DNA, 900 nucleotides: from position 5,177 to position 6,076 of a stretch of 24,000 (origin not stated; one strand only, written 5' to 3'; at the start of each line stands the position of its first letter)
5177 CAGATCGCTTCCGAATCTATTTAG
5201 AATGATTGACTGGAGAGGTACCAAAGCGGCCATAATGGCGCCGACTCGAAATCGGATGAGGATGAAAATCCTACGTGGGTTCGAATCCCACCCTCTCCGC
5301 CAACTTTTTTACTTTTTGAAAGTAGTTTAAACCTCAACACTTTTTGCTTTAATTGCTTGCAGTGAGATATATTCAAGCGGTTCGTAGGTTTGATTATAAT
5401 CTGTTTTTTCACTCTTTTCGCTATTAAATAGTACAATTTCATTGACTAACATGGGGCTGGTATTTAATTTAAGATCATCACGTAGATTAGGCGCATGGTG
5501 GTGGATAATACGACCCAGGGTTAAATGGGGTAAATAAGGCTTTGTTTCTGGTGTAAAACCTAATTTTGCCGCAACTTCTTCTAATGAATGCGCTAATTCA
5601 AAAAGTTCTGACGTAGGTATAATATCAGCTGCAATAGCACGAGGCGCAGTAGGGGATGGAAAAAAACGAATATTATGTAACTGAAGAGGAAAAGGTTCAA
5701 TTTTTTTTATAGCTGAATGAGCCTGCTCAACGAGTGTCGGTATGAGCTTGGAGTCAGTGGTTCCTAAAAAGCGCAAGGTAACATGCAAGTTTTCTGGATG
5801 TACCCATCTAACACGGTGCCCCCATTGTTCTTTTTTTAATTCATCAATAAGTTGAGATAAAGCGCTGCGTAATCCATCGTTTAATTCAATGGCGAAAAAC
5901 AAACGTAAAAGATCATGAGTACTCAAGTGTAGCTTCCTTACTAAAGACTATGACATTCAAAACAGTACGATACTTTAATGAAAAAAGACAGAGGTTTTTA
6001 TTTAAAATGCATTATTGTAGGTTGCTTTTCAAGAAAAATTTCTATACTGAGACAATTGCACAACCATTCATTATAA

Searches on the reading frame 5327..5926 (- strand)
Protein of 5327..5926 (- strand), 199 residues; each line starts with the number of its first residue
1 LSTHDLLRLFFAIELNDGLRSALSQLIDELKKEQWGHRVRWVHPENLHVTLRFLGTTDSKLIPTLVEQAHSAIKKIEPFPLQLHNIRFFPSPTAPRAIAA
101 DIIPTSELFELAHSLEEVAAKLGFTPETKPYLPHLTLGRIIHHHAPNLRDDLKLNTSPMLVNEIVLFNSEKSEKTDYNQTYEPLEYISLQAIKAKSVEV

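Call 84: search_protein_families(library=pfam, proteins=[window:5327-5926:-], max_evalue=0.001)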
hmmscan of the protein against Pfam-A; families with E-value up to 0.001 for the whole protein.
window:5327-5926:- (199 aa): 2 families
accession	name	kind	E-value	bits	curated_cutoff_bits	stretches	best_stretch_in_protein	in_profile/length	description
PF02834.22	LigT_PEase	-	6.7e-25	87.5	23.3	2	13-98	1-86/87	LigT like Phosphoesterase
PF13563.12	2_5_RNA_ligase2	-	4e-13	50.1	27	1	23-171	5-150/152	2'-5' RNA ligase superfamily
